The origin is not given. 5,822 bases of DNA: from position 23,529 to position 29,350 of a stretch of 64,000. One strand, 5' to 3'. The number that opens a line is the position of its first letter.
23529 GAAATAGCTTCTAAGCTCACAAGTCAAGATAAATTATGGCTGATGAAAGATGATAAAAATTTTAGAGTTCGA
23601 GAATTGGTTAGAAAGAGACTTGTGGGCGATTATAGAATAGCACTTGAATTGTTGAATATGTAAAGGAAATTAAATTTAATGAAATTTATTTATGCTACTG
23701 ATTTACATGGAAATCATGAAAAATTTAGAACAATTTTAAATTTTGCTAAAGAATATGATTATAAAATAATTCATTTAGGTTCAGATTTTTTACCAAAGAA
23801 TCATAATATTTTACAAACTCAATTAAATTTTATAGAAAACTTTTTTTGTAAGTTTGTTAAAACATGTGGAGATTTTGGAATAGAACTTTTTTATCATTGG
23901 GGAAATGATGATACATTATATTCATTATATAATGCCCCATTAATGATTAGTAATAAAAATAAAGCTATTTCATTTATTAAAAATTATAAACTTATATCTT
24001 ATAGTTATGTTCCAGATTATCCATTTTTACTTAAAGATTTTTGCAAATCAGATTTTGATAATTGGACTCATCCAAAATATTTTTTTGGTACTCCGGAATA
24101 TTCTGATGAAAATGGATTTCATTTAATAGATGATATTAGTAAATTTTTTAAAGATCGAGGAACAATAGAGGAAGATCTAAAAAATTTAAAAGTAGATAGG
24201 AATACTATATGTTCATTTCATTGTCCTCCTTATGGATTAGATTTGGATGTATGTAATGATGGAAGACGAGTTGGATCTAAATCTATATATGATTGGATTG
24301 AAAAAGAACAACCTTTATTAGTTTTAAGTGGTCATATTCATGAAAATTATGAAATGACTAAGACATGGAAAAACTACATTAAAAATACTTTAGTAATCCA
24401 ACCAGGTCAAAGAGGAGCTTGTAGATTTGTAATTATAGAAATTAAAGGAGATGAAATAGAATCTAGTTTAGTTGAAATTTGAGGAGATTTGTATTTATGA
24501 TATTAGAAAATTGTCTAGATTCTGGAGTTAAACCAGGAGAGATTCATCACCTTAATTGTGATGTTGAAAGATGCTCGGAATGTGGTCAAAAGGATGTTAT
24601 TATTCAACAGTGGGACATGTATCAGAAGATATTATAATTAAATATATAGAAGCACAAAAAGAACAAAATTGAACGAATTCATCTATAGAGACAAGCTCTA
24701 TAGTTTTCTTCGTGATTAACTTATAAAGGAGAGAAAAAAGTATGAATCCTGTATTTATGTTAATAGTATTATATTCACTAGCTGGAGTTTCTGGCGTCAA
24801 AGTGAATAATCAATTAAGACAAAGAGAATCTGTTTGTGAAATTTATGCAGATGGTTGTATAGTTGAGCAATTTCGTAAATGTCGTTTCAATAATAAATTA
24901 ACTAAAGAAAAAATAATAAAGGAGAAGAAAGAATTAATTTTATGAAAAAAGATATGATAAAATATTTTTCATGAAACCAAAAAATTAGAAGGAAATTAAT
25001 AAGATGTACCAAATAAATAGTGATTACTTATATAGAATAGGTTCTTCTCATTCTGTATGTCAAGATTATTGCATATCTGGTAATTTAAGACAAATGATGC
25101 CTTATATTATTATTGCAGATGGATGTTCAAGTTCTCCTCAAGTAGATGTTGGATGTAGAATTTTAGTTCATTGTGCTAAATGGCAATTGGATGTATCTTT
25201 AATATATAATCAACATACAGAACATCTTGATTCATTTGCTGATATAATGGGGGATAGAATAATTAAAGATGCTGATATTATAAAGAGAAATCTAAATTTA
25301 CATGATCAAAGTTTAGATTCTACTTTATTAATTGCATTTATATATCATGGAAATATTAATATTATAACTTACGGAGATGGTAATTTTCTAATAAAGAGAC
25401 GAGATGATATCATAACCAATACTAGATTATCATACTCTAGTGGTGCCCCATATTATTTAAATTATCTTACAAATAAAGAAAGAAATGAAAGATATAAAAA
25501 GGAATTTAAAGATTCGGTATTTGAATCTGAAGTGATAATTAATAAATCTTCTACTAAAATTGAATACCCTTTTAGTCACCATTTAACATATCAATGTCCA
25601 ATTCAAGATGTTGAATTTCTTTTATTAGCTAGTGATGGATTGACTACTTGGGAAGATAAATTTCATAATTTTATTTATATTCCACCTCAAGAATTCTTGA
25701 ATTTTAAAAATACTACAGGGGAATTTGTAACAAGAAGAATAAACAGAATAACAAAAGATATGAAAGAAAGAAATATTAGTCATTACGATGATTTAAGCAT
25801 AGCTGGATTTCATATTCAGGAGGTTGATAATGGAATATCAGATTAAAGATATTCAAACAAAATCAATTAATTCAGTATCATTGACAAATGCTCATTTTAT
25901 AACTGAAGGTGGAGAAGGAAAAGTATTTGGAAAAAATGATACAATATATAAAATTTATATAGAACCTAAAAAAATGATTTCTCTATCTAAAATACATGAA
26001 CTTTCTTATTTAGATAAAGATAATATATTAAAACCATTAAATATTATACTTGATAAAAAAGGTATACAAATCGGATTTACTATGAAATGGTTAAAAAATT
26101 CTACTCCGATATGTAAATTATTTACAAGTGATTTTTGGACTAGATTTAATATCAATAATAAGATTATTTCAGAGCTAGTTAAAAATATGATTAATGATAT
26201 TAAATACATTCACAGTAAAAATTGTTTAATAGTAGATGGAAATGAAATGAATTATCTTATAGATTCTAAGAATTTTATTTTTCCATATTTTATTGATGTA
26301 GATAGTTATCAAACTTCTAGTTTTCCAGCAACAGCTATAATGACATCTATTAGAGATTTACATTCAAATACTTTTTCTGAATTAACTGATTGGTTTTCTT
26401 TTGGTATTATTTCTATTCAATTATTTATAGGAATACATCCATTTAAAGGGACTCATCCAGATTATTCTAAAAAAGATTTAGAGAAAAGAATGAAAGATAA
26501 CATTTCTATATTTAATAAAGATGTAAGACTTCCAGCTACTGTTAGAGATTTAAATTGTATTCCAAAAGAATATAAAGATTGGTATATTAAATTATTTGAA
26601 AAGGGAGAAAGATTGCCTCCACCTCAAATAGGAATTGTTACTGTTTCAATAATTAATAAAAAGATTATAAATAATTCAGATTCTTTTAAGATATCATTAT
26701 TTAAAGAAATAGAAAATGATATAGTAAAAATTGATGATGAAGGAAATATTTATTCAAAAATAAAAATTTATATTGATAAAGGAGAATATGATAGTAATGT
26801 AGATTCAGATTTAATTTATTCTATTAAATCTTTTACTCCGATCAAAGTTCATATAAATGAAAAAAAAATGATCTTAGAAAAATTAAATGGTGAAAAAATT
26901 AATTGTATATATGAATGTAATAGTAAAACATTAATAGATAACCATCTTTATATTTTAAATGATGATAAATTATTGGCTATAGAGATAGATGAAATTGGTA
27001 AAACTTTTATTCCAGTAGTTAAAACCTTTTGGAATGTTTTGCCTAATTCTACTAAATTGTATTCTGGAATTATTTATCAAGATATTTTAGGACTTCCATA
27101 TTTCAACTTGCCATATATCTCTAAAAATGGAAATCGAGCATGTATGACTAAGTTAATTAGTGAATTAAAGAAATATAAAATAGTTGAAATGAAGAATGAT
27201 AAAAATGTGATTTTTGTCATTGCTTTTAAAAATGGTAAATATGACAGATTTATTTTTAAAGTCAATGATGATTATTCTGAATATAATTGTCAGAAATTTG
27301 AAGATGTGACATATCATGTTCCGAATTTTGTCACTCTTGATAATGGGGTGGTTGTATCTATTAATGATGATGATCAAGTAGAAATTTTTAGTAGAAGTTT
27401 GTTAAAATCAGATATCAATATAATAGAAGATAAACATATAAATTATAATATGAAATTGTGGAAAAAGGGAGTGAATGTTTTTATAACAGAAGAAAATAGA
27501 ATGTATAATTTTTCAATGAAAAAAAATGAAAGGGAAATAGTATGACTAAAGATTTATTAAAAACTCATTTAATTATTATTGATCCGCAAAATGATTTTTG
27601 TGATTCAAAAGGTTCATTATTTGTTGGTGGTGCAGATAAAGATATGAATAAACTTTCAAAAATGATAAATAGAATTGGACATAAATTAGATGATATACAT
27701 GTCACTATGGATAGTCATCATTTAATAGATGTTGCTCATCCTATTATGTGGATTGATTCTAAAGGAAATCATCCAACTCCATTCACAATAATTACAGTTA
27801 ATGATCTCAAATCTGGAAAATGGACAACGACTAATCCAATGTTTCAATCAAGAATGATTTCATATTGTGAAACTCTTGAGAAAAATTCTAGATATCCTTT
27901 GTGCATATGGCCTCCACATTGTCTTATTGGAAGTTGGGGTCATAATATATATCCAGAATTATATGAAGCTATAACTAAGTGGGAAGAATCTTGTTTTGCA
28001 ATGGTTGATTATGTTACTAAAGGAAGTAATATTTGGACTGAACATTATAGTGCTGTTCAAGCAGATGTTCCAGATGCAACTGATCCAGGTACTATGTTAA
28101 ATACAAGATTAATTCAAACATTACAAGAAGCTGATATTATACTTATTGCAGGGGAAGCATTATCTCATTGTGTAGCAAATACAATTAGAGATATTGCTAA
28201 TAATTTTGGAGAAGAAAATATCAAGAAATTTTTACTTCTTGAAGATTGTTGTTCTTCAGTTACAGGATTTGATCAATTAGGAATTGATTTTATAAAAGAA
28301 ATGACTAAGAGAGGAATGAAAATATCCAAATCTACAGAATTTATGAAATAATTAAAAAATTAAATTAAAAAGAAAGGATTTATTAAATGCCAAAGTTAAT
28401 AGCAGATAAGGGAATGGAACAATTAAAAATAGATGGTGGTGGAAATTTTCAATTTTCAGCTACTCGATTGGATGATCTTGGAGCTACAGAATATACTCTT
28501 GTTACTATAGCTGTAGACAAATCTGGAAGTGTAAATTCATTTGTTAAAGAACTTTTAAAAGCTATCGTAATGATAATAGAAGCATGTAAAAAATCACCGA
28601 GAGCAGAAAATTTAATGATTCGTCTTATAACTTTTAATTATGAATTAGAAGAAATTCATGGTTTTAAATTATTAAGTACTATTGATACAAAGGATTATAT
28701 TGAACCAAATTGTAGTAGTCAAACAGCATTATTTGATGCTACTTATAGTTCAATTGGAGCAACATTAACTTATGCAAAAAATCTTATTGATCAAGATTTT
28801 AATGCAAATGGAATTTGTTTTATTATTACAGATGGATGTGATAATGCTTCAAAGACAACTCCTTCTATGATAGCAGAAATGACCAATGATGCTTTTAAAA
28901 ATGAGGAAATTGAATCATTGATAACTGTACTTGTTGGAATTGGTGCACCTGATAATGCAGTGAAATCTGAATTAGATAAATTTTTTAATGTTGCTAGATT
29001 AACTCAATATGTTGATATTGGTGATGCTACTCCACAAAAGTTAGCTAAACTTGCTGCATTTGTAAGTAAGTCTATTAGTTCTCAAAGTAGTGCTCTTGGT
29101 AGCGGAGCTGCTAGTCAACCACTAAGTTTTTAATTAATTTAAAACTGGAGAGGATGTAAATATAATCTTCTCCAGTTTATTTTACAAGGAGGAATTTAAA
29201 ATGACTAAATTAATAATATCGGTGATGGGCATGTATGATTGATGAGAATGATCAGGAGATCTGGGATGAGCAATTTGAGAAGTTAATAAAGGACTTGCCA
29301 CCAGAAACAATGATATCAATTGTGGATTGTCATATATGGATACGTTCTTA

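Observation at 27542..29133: PncA-like nicotinamidase next to a vWA protein; possible NAD-metabolism counter-defence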

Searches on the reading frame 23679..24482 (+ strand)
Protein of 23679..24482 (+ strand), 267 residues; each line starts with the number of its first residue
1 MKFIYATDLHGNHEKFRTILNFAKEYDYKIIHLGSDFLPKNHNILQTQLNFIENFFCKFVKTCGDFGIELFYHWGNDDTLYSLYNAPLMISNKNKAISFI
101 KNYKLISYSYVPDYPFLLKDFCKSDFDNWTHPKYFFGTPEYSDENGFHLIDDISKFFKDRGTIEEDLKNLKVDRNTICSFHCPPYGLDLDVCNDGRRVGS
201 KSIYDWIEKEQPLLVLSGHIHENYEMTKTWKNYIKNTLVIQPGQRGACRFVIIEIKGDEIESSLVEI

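Call 15: search_protein_families(library=padloc, proteins=[window:23679-24482:+], max_evalue=0.01)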
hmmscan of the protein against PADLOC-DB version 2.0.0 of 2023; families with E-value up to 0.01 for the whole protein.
window:23679-24482:+ (267 aa): 1 family
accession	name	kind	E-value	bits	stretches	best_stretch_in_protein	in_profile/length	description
PDLC04908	PDC-S10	-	1.3e-09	35.6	1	162-255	125-216/223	-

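Call 36: search_protein_families(library=pfam, proteins=[window:23679-24482:+], max_evalue=0.001)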
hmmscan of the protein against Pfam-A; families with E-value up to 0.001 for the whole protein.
window:23679-24482:+ (267 aa): 3 families
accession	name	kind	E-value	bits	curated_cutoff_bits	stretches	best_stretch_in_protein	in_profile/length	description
PF14582.11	Metallophos_3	-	4e-09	36.6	28.2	1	168-262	169-256/259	Metallophosphoesterase, calcineurin superfamily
PF00149.33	Metallophos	-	4.4e-08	34.2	21.5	1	1-222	1-190/191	Calcineurin-like phosphoesterase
PF12850.12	Metallophos_2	-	0.00011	22.7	27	0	207-250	103-140/154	Calcineurin-like phosphoesterase superfamily domain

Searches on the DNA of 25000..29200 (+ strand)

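Call 6: search_dna_similar(query=window:25000-29200:+, collection=phages, mode=distant, max_rows=15)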
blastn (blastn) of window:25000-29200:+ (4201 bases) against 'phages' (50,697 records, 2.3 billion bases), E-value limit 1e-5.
Records with a match: 2; places in all: 2; records where one place covers at least 80% of the query: 0.
Best place of each record, by identity: 60-80% 2.
By first word of the organism name: uncultured 2.
By host as written in the record: - 2.
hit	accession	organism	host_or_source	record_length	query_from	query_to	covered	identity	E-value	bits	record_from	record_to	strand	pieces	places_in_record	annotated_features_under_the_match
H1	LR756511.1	uncultured phage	metagenomic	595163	2579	2796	5%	66.5%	4e-7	65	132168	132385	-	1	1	record has no annotation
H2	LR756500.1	uncultured phage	metagenomic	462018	3040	3183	3%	70.3%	5e-6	62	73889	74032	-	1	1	record has no annotation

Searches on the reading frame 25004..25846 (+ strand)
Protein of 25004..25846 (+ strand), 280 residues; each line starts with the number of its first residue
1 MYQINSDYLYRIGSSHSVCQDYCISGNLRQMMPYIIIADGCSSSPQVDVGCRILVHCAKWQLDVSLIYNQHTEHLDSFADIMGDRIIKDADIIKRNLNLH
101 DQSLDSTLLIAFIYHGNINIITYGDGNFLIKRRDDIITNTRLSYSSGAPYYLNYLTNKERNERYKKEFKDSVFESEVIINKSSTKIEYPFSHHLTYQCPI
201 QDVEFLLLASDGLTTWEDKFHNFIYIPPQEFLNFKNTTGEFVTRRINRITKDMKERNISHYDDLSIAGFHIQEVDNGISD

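Call 3: search_protein_families(library=pfam, proteins=[window:25004-25846:+], max_evalue=0.1)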
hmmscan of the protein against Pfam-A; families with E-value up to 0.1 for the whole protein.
window:25004-25846:+ (280 aa): 1 family
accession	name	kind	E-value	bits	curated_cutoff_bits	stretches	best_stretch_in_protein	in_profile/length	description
PF13672.11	PP2C_2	-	1.5e-10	41.5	24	1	15-218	8-176/209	Protein phosphatase 2C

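Call 4: search_protein_families(library=ncbifam, proteins=[window:25004-25846:+], max_evalue=0.1)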
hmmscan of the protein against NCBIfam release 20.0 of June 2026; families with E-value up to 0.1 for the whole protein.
window:25004-25846:+ (280 aa): 1 family
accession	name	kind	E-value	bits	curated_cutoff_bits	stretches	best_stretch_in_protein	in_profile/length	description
NF033484.1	Stp1_PP2C_phos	equivalog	0.00016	21.3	230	1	12-138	4-124/232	Stp1/IreP family PP2C-type Ser/Thr phosphatase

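Call 5: search_protein_families(library=phrogs, proteins=[window:25004-25846:+], max_evalue=0.01)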
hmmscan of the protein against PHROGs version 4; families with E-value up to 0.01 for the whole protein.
window:25004-25846:+ (280 aa): 0 families

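Call 15: search_protein_families(library=padloc, proteins=[window:25004-25846:+], max_evalue=0.01)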
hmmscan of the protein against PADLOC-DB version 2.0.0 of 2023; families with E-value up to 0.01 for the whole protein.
window:25004-25846:+ (280 aa): 0 families
